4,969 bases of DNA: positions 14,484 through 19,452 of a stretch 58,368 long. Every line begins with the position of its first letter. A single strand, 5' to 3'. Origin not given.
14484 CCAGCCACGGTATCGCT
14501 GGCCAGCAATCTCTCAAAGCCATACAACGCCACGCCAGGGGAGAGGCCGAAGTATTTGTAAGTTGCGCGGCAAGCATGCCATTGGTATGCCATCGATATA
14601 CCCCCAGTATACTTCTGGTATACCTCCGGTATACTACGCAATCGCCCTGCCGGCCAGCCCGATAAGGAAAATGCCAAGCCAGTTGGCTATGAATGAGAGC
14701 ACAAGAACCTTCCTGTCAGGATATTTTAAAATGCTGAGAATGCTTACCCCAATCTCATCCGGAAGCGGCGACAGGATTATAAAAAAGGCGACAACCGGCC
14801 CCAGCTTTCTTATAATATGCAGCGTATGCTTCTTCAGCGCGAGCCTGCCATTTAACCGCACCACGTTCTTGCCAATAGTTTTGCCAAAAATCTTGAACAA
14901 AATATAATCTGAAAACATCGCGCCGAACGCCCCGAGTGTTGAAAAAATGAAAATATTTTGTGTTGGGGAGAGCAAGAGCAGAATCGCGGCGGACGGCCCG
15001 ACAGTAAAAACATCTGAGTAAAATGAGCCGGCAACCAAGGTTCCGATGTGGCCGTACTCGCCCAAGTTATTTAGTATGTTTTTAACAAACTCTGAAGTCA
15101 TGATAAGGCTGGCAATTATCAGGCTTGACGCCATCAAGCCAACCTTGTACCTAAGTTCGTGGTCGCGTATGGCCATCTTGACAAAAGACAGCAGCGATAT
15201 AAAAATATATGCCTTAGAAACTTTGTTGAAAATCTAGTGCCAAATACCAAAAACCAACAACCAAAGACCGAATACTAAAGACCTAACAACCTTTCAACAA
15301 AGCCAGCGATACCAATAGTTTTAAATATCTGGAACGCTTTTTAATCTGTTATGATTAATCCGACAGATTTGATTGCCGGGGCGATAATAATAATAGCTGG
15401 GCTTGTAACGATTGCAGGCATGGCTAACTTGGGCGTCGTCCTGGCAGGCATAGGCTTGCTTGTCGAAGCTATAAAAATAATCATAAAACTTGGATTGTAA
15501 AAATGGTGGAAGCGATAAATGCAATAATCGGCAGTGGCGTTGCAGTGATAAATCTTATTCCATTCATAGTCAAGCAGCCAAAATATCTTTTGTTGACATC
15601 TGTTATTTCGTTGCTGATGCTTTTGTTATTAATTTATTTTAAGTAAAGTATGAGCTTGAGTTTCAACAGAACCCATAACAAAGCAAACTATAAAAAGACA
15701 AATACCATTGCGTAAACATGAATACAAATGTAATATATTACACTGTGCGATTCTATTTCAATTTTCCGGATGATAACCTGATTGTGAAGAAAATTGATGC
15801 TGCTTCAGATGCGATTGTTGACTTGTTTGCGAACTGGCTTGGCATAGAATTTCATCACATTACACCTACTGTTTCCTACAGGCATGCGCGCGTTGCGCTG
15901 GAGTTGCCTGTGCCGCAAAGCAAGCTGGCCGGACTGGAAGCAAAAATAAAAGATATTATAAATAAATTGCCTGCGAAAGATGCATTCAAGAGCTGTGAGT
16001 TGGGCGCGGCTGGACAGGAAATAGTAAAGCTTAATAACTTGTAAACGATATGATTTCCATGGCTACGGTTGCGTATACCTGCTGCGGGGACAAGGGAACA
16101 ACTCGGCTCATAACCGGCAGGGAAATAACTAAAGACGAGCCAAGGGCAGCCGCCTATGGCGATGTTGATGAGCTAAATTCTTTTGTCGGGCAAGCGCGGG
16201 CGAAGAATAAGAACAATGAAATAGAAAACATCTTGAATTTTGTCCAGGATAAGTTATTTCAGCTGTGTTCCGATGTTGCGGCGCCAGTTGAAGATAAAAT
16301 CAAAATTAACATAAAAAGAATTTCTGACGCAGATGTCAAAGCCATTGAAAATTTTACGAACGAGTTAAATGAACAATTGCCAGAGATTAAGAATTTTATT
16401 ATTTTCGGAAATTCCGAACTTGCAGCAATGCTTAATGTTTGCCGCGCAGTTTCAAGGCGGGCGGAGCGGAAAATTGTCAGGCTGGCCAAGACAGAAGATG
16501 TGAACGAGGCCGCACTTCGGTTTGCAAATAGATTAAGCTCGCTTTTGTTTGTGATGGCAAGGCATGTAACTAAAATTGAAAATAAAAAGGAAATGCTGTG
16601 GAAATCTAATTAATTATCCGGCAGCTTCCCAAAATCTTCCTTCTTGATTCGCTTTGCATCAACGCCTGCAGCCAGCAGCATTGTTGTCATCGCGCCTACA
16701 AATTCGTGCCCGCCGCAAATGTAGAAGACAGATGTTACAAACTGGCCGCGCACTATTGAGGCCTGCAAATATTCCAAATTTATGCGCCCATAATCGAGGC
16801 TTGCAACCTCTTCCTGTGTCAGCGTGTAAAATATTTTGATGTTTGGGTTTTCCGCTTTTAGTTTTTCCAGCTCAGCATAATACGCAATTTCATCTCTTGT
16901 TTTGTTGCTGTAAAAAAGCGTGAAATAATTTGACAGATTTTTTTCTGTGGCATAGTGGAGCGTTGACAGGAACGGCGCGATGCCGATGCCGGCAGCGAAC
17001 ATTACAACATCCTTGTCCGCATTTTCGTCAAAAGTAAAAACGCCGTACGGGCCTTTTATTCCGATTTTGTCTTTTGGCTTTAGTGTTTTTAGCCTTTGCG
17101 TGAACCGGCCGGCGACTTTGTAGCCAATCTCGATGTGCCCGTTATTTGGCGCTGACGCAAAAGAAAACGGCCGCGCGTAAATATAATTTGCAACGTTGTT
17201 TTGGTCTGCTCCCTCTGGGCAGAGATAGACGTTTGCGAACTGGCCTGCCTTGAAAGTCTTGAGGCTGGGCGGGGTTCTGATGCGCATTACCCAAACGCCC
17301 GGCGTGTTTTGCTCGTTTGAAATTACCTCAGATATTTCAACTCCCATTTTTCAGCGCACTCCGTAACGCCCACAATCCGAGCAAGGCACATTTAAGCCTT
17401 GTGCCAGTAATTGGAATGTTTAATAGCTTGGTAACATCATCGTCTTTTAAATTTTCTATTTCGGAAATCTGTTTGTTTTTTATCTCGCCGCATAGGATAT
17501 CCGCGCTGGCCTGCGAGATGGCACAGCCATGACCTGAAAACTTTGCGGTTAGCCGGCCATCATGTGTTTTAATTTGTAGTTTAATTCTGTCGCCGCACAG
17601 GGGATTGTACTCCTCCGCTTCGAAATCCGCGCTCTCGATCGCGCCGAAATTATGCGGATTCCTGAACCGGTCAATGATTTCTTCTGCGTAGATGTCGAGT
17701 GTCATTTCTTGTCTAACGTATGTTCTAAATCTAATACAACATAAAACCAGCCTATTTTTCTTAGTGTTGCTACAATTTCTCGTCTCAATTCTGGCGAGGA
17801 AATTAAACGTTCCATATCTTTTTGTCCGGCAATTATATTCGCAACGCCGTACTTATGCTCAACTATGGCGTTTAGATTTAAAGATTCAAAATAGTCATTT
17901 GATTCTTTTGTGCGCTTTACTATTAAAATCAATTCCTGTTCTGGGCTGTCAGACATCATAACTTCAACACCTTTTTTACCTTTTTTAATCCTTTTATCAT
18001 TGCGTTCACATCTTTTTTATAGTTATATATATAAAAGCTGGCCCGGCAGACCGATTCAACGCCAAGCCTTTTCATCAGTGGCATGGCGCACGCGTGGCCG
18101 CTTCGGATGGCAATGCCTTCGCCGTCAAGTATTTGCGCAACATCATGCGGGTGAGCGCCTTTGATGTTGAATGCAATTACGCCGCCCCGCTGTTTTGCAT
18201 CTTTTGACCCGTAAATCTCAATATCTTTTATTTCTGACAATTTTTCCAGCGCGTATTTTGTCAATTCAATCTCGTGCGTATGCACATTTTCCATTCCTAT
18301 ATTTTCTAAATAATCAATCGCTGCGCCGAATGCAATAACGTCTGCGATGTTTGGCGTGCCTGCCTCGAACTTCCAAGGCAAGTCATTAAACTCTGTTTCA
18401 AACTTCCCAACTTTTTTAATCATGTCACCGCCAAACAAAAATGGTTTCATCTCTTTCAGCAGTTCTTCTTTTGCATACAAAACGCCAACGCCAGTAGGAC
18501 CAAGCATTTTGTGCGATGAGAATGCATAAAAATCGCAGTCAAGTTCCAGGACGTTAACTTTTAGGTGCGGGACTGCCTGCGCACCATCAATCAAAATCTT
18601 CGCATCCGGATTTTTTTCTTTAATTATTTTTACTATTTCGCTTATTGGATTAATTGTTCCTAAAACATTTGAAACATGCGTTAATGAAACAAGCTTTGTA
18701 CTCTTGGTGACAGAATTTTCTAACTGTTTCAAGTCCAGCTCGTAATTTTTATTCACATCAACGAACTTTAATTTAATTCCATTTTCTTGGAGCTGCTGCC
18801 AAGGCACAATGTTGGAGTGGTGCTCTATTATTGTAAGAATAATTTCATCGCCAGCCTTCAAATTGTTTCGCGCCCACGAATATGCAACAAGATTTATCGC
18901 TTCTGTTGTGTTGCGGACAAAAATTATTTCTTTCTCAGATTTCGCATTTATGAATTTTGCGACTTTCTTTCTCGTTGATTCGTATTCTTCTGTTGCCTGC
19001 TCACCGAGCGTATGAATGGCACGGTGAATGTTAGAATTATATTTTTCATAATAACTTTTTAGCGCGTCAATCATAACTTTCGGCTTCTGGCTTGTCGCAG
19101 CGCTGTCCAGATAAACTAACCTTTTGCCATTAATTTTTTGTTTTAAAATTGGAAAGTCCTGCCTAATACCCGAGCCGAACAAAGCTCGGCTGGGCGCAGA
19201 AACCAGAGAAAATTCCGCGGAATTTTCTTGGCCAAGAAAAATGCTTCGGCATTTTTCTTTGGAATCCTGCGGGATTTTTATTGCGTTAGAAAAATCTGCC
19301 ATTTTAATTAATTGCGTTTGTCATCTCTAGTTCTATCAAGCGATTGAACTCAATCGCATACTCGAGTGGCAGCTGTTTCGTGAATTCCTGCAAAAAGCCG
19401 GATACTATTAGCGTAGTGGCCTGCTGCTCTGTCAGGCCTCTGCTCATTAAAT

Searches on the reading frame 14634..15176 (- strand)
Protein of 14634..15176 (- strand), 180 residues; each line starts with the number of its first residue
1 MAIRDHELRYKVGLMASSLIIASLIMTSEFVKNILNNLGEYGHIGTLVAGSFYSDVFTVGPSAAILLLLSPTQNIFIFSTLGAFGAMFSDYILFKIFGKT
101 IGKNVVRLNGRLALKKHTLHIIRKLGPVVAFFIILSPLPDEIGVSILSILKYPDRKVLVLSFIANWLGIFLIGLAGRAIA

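Call 13: search_protein_families(library=pfam, proteins=[window:14634-15176:-])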
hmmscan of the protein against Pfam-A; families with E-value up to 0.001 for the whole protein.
window:14634-15176:- (180 aa): 1 family
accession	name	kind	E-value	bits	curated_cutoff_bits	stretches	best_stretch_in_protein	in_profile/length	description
PF09335.16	VTT_dom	-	1.2e-05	26.2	33.9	1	68-177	12-122/123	VTT domain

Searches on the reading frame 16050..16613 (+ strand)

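Call 32: search_protein_families(library=pfam, proteins=[window:16050-16613:+], max_evalue=0.01)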
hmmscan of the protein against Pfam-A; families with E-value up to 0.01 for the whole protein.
window:16050-16613:+ (187 aa): 1 family
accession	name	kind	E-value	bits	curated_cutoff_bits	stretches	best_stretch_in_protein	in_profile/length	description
PF01923.23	Cob_adeno_trans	-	3.1e-52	177.5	24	1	9-173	2-171/171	Cobalamin adenosyltransferase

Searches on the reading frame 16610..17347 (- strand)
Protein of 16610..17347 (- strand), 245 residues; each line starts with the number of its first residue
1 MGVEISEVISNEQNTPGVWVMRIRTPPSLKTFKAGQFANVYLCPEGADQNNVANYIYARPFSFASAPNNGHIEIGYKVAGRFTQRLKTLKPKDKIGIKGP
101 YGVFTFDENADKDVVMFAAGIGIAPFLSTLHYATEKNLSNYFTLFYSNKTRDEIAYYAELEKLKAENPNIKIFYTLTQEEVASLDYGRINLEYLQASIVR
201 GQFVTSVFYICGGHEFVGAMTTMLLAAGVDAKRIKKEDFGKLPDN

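Call 32: search_protein_families(library=pfam, proteins=[window:16610-17347:-], max_evalue=0.01)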
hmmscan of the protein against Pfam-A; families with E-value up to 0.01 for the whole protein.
window:16610-17347:- (245 aa): 5 families
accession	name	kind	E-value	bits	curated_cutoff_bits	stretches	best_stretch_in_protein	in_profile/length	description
PF00175.26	NAD_binding_1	-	4.6e-13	50.2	22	1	116-219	1-106/109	Oxidoreductase NAD-binding domain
PF08030.17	NAD_binding_6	-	6.8e-06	26.7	22.2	1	113-185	3-85/156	Ferric reductase NAD binding domain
PF22290.1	DmmA-like_N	-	9.1e-06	26.6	33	1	98-234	6-124/124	Dimethylamine monooxygenase subunit DmmA-like, N-terminal domain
PF00970.30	FAD_binding_6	-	3e-05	24.7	21.1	1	31-105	29-98/99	Oxidoreductase FAD-binding domain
PF08022.18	FAD_binding_8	-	0.0015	19.1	22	1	21-89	19-81/109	FAD-binding domain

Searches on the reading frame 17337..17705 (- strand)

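Call 33: search_protein_families(library=pfam, proteins=[window:17337-17705:-], max_evalue=0.01)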
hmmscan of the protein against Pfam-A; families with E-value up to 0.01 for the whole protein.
window:17337-17705:- (122 aa): 1 family
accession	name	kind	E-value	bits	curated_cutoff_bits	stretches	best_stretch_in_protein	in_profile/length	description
PF01592.21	NifU_N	-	6.7e-23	81.6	22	1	6-120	2-119/127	NifU-like N terminal domain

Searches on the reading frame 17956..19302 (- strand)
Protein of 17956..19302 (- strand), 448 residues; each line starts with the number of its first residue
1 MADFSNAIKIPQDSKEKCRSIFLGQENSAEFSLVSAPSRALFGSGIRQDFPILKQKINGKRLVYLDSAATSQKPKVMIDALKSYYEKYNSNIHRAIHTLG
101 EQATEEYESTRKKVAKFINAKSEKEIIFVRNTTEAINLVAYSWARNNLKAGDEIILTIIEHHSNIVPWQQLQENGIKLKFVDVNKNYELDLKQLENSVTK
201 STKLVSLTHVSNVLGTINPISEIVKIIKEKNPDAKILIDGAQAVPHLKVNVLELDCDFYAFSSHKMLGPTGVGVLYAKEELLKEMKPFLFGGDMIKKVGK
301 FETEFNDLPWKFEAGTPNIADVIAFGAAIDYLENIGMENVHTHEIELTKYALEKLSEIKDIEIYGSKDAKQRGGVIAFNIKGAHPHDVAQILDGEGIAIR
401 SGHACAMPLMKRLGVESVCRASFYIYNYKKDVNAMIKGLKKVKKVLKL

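Call 33: search_protein_families(library=pfam, proteins=[window:17956-19302:-], max_evalue=0.01)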
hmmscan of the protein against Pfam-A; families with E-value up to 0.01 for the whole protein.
window:17956-19302:- (448 aa): 5 families
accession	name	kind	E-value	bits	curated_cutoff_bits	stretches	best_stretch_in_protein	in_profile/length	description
PF00266.25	Aminotran_5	-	1.1e-156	521.9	21.5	1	63-434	1-370/371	Aminotransferase class-V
PF01041.23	DegT_DnrJ_EryC1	-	1.5e-09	38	19.8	1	112-245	31-151/360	DegT/DnrJ/EryC1/StrS aminotransferase family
PF01053.26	Cys_Met_Meta_PP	-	6.6e-09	35.2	27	1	146-268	86-201/381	Cys/Met metabolism PLP-dependent enzyme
PF00155.27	Aminotran_1_2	-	2e-08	34.3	19.7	1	102-241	38-187/361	Aminotransferase class I and II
PF06838.17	Met_gamma_lyase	-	8.6e-05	21.7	24.2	1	169-240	123-198/405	Methionine gamma-lyase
